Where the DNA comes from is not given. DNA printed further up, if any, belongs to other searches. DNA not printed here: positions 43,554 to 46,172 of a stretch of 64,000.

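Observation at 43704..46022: Phospho-receiver domain fused to the fused beta+gamma diaphorase subunit of a group-3b-like [NiFe] hydrogenase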

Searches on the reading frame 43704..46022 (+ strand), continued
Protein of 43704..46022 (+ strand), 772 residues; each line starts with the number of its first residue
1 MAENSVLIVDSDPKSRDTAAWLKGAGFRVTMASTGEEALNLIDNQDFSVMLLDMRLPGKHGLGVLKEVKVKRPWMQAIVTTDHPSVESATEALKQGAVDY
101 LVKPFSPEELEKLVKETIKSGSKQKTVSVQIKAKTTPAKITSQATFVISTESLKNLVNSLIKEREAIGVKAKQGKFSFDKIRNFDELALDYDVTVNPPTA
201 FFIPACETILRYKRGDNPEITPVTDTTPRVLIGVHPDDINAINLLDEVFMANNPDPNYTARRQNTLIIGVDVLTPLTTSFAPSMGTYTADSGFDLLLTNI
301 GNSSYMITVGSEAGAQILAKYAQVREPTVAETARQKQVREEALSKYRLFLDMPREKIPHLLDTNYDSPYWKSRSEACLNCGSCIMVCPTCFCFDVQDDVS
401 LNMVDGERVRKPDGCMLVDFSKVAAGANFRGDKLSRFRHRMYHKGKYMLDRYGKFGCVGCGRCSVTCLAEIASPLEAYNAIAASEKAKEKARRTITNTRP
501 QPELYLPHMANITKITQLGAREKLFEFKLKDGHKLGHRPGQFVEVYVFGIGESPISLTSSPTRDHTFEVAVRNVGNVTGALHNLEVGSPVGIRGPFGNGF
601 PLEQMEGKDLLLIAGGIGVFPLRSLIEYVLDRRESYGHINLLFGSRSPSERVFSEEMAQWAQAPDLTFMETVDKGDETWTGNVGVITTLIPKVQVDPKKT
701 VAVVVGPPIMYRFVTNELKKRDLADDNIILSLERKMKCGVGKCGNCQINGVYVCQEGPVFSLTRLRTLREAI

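Call 18: find_encoding_contigs(protein=P0008, flank=10000, max_places=2)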
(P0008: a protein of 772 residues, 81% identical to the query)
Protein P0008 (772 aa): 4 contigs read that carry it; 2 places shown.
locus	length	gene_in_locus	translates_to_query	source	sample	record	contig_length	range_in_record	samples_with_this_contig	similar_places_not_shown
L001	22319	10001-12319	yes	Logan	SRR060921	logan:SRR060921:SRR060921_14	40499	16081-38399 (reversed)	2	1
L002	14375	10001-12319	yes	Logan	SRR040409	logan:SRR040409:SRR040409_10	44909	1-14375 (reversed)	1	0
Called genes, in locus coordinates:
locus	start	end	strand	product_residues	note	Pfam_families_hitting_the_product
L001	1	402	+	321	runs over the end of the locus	PF02423:OCD_Mu_crystall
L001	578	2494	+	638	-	PF13188:PAS_8 (faint), PF13426:PAS_9 (weak), PF00989:PAS, PF08448:PAS_4, PF13426:PAS_9, PF00512:HisKA, PF02518:HATPase_c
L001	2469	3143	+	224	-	PF00072:Response_reg, PF00486:Trans_reg_C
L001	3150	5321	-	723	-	PF00989:PAS (faint), PF08448:PAS_4 (faint), PF13188:PAS_8 (faint), PF00512:HisKA, PF02518:HATPase_c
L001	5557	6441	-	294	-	-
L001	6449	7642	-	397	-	PF00202:Aminotran_3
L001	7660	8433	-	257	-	PF00696:AA_kinase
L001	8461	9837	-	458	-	PF01960:ArgJ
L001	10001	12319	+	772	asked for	PF00072:Response_reg, PF17179:Fer4_22, PF00970:FAD_binding_6 (weak), PF00175:NAD_binding_1, PF10418:DHODB_Fe-S_bind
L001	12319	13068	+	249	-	PF01058:Oxidored_q6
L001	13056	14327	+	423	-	PF00374:NiFeSe_Hases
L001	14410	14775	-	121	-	PF00582:Usp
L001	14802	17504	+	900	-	PF00690:Cation_ATPase_N, PF00122:E1-E2_ATPase, PF00702:Hydrolase, PF13246:Cation_ATPase, PF08282:Hydrolase_3 (faint), PF00689:Cation_ATPase_C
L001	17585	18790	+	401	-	PF00764:Arginosuc_synth, PF20979:Arginosuc_syn_C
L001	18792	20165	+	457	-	PF00206:Lyase_1, PF14698:ASL_C2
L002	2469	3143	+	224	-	PF00072:Response_reg, PF00486:Trans_reg_C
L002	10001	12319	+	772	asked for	PF00072:Response_reg, PF17179:Fer4_22, PF00970:FAD_binding_6 (weak), PF00175:NAD_binding_1, PF10418:DHODB_Fe-S_bind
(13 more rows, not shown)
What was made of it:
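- BL-DC-9 has an orphan PAS kinase 4.7 kb upstream (call 18).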

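Call 29: find_related_loci(query=A1, collection=genome_contigs, flank=10000)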
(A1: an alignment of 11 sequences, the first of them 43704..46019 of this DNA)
Query A1 (772 aa) in genome_contigs; peptide patterns used: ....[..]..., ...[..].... (x = any residue, [..] = any of these).
600 stretches matched a pattern (row limit reached: there are more); 583 encode a relative of the query (tblastn E <= 1e-3); the best 80 are kept; 80 distinct loci.
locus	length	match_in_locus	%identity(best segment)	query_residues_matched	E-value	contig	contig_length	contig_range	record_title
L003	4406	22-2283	65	21-772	0e+0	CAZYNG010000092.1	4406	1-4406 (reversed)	MAG TPA_asm: uncultured Dehalococcoidales bacterium isolate SRP068000_co3_159 genome assembly, contig: NODE_41129_length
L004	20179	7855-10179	62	1-772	0e+0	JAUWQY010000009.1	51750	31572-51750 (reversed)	MAG: Dehalococcoidia bacterium isolate CSMAG_2514 CSMAG_2514_k141_176137_length_51750_cov_959.8623, whole genome shotgun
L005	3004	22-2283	63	21-772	0e+0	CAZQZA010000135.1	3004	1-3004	MAG TPA_asm: uncultured Dehalococcoidales bacterium isolate SRP068000_co1_122 genome assembly, contig: NODE_91710_length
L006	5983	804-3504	60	4-772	0e+0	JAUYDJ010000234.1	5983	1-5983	MAG: Chloroflexota bacterium isolate C20_metabat.bin.21 C20_k141_56705, whole genome shotgun sequence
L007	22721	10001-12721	60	1-772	0e+0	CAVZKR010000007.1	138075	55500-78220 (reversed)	MAG: uncultured Chloroflexia bacterium isolate MFD04408.bin.2.47 genome assembly, contig: contig_48462, whole genome sho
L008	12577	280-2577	59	1-772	0e+0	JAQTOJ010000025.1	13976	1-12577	MAG: Dehalococcoidales bacterium isolate STA_85 NODE_8515_length_13976_cov_2.595783_Sandtown_A, whole genome shotgun seq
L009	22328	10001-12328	56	1-772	0e+0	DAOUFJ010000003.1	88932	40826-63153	MAG TPA_asm: Dehalococcoidales bacterium isolate R103_7 k99_179014, whole genome shotgun sequence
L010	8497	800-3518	56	1-772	0e+0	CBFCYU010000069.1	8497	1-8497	MAG TPA_asm: uncultured bacterium isolate SRR26215683_binner13_Refined_57 genome assembly, contig: ERZ25073488.4664, who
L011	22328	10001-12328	56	1-772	0e+0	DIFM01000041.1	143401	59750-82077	MAG TPA_asm: Dehalococcoidia bacterium UBA5748 UBA5748_contig_2053, whole genome shotgun sequence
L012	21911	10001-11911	62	135-772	0e+0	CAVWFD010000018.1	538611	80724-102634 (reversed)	MAG: uncultured Chloroflexia bacterium isolate MFD01231.bin.2.26 genome assembly, contig: contig_5902, whole genome shot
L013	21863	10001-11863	53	147-772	0e+0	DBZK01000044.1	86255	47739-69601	MAG TPA_asm: Dehalococcoidia bacterium UBA1162 UBA1162_contig_24959, whole genome shotgun sequence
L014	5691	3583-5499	49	147-772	0e+0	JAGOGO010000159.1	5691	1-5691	MAG: Deltaproteobacteria bacterium isolate Go_SlDig_bin_103 Go_SlDig_47071_length_5691_cov_6.720525, whole genome shotgu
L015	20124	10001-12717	57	1-772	0e+0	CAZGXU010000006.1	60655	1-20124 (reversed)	MAG TPA_asm: uncultured Thermotogae bacterium isolate SRP214966_co4_460 genome assembly, contig: NODE_235_length_60655_c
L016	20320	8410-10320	48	147-772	0e+0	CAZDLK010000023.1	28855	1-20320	MAG TPA_asm: uncultured Candidatus Bathyarchaeia archaeon isolate binchicken_co27_437 genome assembly, contig: NODE_2785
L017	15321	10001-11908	48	147-772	0e+0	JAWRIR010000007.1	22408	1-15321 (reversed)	MAG: Thermoproteota archaeon isolate ADS1 c_000000011248, whole genome shotgun sequence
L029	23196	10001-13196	47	6-772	0e+0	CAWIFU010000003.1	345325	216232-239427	MAG: Candidatus Bathyarchaeota archaeon isolate MFD01872.bin.1.306 genome assembly, contig: contig_132245, whole genome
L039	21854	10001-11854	46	147-772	0e+0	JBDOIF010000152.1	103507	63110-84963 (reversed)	MAG: Anaerolineae bacterium isolate TC202112_Ori_Bins009 k147_333221, whole genome shotgun sequence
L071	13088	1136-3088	41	148-772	5e-166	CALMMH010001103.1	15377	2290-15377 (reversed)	MAG TPA_asm: uncultured Phycisphaerales bacterium isolate SRR6284162_bin.47_CONCOCT_v1.1_MAG genome assembly, contig: ER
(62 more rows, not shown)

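Call 33: search_protein_families(library=pfam, proteins=[L029:7043-8443:+, L029:8785-9471:+, L029:9980-10372:+, L029:10497-11099:+, L029:11250-13199:+, L029:15297-17954:+], max_evalue=0.001)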
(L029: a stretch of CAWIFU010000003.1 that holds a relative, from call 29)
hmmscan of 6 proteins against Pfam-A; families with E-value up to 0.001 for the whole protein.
L029:7043-8443:+ (466 aa): 1 family
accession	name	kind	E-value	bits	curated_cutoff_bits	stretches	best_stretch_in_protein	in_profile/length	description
PF09674.15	DUF2400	-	5.6e-07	30.3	25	1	103-287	69-223/225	Protein of unknown function (DUF2400)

L029:8785-9471:+ (228 aa): 1 family
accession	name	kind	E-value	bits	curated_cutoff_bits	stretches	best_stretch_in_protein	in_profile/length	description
PF00730.31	HhH-GPD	-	0.00036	21.3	26.2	1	51-177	4-88/108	HhH-GPD superfamily base excision DNA repair protein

L029:9980-10372:+ (130 aa): 2 families
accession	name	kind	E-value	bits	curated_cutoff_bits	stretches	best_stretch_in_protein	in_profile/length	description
PF00072.30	Response_reg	-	5.5e-29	101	30.2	1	8-117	1-111/111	Response regulator receiver domain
PF23198.2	PDE8A_N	-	0.00056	20.3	29.6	1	8-71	13-77/147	PDE8A-like, N-terminal domain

L029:10497-11099:+ (200 aa): 0 families

L029:11250-13199:+ (649 aa): 7 families
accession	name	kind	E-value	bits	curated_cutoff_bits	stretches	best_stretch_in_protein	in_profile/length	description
PF17179.9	Fer4_22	-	5.5e-31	107.7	27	1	246-340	1-94/95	4Fe-4S dicluster domain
PF00175.26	NAD_binding_1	-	9.8e-16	58.8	22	1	487-591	1-107/109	Oxidoreductase NAD-binding domain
PF10418.14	DHODB_Fe-S_bind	-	7e-12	45.3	23.9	1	610-642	1-40/41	Iron-sulfur cluster binding domain of dihydroorotate dehydrogenase B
PF00970.30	FAD_binding_6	-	1.5e-06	28.9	21.1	1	386-473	3-96/99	Oxidoreductase FAD-binding domain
PF12838.12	Fer4_7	-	5.1e-06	27.3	27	0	239-259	30-50/52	4Fe-4S dicluster domain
PF13187.11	Fer4_9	-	6.8e-05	23.3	27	0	233-259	34-49/52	4Fe-4S dicluster domain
PF00037.32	Fer4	-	0.00024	21.2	21.1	1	243-259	4-20/24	4Fe-4S binding domain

L029:15297-17954:+ (885 aa): 8 families
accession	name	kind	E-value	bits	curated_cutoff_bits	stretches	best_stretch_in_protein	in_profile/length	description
PF13549.11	ATP-grasp_5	-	6.5e-48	163.4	27.6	1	477-696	2-221/221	ATP-grasp domain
PF13607.11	Succ_CoA_lig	-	5.2e-46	156.3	27.4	1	152-287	1-138/138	Succinyl-CoA ligase like flavodoxin domain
PF13380.12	CoA_binding_2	-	1.6e-18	67.7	22.8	1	12-135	2-114/116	CoA binding domain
PF19045.5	Ligase_CoA_2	-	9e-10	39.3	23.7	1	299-434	2-141/162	Ligase-CoA domain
PF02629.25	CoA_binding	-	1.7e-09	38.7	22.3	1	12-100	5-97/97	CoA binding domain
PF00583.31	Acetyltransf_1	-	3.7e-09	37.3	20.7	1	776-862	21-111/116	Acetyltransferase (GNAT) family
PF13302.13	Acetyltransf_3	-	9.9e-08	33.2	25.4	1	733-867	2-137/138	Acetyltransferase (GNAT) domain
PF13508.13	Acetyltransf_7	-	0.0004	21.1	27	0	787-841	5-59/84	Acetyltransferase (GNAT) domain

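Call 36: search_protein_families(library=pfam, proteins=[L006:2-730:+, L007:8444-9697:-, L007:14864-16081:-, L008:10157-11365:-, L009:6132-8078:+, L009:8062-9417:+, L010:5620-6966:-, L015:14791-16323:-, L039:14813-15904:+, L071:6219-7583:+], max_evalue=0.001)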
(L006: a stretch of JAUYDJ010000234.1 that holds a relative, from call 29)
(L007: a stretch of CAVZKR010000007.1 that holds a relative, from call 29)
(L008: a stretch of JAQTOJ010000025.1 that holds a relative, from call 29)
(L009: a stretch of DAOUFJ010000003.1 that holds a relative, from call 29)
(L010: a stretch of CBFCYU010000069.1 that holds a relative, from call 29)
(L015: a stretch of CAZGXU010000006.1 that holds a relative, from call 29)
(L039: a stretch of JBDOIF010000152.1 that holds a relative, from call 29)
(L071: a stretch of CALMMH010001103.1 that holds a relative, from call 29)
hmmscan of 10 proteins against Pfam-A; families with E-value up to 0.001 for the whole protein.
L006:2-730:+ (243 aa): 3 families
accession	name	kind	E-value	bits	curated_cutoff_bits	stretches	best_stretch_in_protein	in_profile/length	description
PF02518.31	HATPase_c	-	4e-30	104.9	26.4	1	132-238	2-110/111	Histidine kinase-, DNA gyrase B-, and HSP90-like ATPase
PF00512.31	HisKA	-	4.9e-13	49.4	26.9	1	20-86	2-63/66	His Kinase A (phospho-acceptor) domain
PF14501.12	HATPase_c_5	-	0.00049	20.4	22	1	136-225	6-92/102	GHKL domain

L007:8444-9697:- (418 aa): 3 families
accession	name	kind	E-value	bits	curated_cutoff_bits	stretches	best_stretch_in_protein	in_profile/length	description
PF02518.31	HATPase_c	-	9.4e-29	100.5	26.4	1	306-411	2-109/111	Histidine kinase-, DNA gyrase B-, and HSP90-like ATPase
PF00027.35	cNMP_binding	-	2.3e-13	50.4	27.5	1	58-144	3-88/89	Cyclic nucleotide-binding domain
PF00512.31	HisKA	-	4.1e-13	49.6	26.9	1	194-260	2-63/66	His Kinase A (phospho-acceptor) domain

L007:14864-16081:- (406 aa): 2 families
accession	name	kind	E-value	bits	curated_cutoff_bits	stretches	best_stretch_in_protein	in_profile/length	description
PF02518.31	HATPase_c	-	5.4e-26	91.6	26.4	1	295-401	2-109/111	Histidine kinase-, DNA gyrase B-, and HSP90-like ATPase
PF00512.31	HisKA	-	2.5e-12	47.1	26.9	1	184-250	3-64/66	His Kinase A (phospho-acceptor) domain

L008:10157-11365:- (403 aa): 2 families
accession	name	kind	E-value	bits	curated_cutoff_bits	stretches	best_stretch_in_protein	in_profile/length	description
PF02518.31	HATPase_c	-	3.9e-26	92.1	26.4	1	298-402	5-110/111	Histidine kinase-, DNA gyrase B-, and HSP90-like ATPase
PF00512.31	HisKA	-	4e-12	46.4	26.9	1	184-250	3-64/66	His Kinase A (phospho-acceptor) domain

L009:6132-8078:+ (649 aa): 13 families
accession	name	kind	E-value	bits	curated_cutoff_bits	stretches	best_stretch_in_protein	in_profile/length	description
PF02906.19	Fe_hyd_lg_C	-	3e-51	174.8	22.1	1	75-300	3-245/245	Iron only hydrogenase large subunit, C-terminal domain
PF02518.31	HATPase_c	-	1.9e-26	93.1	26.4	1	541-643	5-109/111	Histidine kinase-, DNA gyrase B-, and HSP90-like ATPase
PF00512.31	HisKA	-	3.2e-13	50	26.9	1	426-492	2-63/66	His Kinase A (phospho-acceptor) domain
PF04060.18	FeS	-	4.8e-10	39.4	23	1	374-403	3-32/33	Putative Fe-S cluster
PF13237.11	Fer4_10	-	1.1e-07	32.1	25.5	1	4-50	2-52/53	4Fe-4S dicluster domain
PF12837.12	Fer4_6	-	2.3e-06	27.7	25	1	33-54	2-23/24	4Fe-4S binding domain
PF12838.12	Fer4_7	-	7.6e-06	26.7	27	1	10-54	1-52/52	4Fe-4S dicluster domain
PF00037.32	Fer4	-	8.4e-06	25.8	21.1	1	7-27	4-24/24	4Fe-4S binding domain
PF14501.12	HATPase_c_5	-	1.5e-05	25.3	22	1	542-633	6-94/102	GHKL domain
PF13187.11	Fer4_9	-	4.6e-05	23.8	27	1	10-53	1-50/52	4Fe-4S dicluster domain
PF25160.1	LdpA_Fe-S-bd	-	0.00012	22.3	27.6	1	16-56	8-44/49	LdpA Fe-S cluster-binding domain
PF14697.11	Fer4_21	-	0.00013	22.5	35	1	7-52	4-53/59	4Fe-4S dicluster domain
PF13484.11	Fer4_16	-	0.00038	21.6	30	0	10-29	1-20/66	4Fe-4S double cluster binding domain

L009:8062-9417:+ (452 aa): 13 families
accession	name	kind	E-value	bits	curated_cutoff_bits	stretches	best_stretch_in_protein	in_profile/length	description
PF00158.32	Sigma54_activat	-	9.2e-74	247.1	20.2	1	146-313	1-168/168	Sigma-54 interaction domain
PF25601.1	AAA_lid_14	-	5.3e-30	103.5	27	1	318-392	1-75/87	AAA+ ATPase lid domain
PF00072.30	Response_reg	-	2.3e-27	95.8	30.2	1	8-112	1-105/111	Response regulator receiver domain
PF14532.12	Sigma54_activ_2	-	7.4e-25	88.2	25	1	149-317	3-138/138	Sigma-54 interaction domain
PF02954.25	HTH_8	-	2.1e-15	56.6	22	1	404-444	2-42/42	Bacterial regulatory protein, Fis family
PF07728.20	AAA_5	-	2.9e-09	37.5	22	1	170-295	2-127/139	AAA domain (dynein-related subfamily)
PF07724.20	AAA_2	-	1.5e-06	28.8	27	1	167-297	3-134/166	AAA domain (Cdc48 subfamily)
PF01078.27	Mg_chelatase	-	1.9e-05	24.6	20.3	0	225-288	93-158/207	Magnesium chelatase, subunit ChlI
PF00004.35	AAA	-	0.00011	23.1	21.2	1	170-288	1-110/131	ATPase family associated with various cellular activities (AAA)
PF12775.13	AAA_7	-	0.00022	21.2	25.8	1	136-192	2-58/181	P-loop containing dynein motor region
PF20720.3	nSTAND3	-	0.00042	20.5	27.2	0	159-201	9-51/155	Novel STAND NTPase 3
PF20030.5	bpMoxR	-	0.00062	19.3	27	0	154-300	18-157/205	MoxR domain in the MoxR-vWA-beta-propeller ternary systems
PF18024.7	HTH_50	-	0.00079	19.5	27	0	403-446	7-49/50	Helix-turn-helix domain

L010:5620-6966:- (449 aa): 2 families
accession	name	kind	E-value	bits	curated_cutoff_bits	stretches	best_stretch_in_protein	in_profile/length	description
PF02518.31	HATPase_c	-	5.2e-28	98.1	26.4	1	315-422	2-110/111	Histidine kinase-, DNA gyrase B-, and HSP90-like ATPase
PF00512.31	HisKA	-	1.8e-14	53.9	26.9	1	203-269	2-63/66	His Kinase A (phospho-acceptor) domain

L015:14791-16323:- (511 aa): 3 families
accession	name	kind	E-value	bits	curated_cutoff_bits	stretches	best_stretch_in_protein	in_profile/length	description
PF02518.31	HATPase_c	-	6.3e-28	97.9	26.4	1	389-496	2-110/111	Histidine kinase-, DNA gyrase B-, and HSP90-like ATPase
PF00512.31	HisKA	-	1.2e-13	51.3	26.9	1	277-343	2-63/66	His Kinase A (phospho-acceptor) domain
PF13581.12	HATPase_c_2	-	0.00051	20.5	27.4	1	392-490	31-124/127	Histidine kinase-like ATPase domain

L039:14813-15904:+ (364 aa): 5 families
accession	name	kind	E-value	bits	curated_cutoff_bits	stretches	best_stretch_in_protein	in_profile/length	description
PF02518.31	HATPase_c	-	7.3e-32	110.6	26.4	1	252-359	3-109/111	Histidine kinase-, DNA gyrase B-, and HSP90-like ATPase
PF00512.31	HisKA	-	7.1e-12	45.6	26.9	1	136-200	1-62/66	His Kinase A (phospho-acceptor) domain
PF13185.12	GAF_2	-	7.6e-06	26.6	28.6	1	71-122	80-136/136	GAF domain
PF01590.32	GAF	-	0.0001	23.3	22.4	0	22-121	2-133/133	GAF domain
PF13581.12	HATPase_c_2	-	0.00016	22.1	27.4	1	258-356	39-126/127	Histidine kinase-like ATPase domain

L071:6219-7583:+ (455 aa): 2 families
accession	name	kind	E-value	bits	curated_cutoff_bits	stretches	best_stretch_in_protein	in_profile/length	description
PF02518.31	HATPase_c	-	6.6e-29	101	26.4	1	340-445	6-109/111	Histidine kinase-, DNA gyrase B-, and HSP90-like ATPase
PF13581.12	HATPase_c_2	-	0.00025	21.5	27.4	1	348-422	40-111/127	Histidine kinase-like ATPase domain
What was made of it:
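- Closest known: Regulatory. Same: An [FeFe]-type sensory kinase sits next to the REC-beta-gamma operon in L009 and L011 (call 36).
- Sensory kinase: L009 and L011 carry a kinase with an [FeFe]-hydrogenase-like domain plus a sigma54 regulator directly upstream (call 36).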

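Call 37: search_protein_representatives(protein=window:43704-46019:+)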
Query: 772 residues. Proteins with E-value up to 0.001 (for the whole library): 211963; up to 1e-10: 19149; up to 1e-30: 1263. The best 150 are listed.
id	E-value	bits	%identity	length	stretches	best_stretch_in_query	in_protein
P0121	0.0e+00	1012.8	57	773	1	1-772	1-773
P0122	2.5e-224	763.2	52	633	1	143-772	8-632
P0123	4.5e-190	650.0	47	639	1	147-771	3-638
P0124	7.7e-188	642.6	47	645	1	144-771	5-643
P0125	1.1e-158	546.2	42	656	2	502-772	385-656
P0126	8.5e-153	526.7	44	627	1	161-771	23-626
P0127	6.6e-143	494.0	55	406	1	375-771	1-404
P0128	2.2e-137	475.7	39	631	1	147-772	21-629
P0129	1.0e-135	470.3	40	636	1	148-765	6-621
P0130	1.9e-134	466.1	39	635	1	175-770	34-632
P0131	1.2e-124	433.6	38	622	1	162-772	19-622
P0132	1.0e-111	390.9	39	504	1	5-484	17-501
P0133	2.8e-111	389.4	41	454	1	146-587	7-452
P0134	3.2e-111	389.2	41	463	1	6-479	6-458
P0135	6.7e-103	361.7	40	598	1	191-770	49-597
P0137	1.9e-95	337.1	39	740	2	137-481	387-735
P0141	1.8e-89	317.4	37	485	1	5-472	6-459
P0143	7.5e-88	312.0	39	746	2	147-482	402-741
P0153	4.1e-78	279.8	36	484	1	32-482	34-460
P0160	1.3e-74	268.2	34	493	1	16-482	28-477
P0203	9.3e-65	235.6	33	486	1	6-474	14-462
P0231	6.9e-62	226.1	34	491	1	2-471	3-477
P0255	3.3e-59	217.3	39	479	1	147-478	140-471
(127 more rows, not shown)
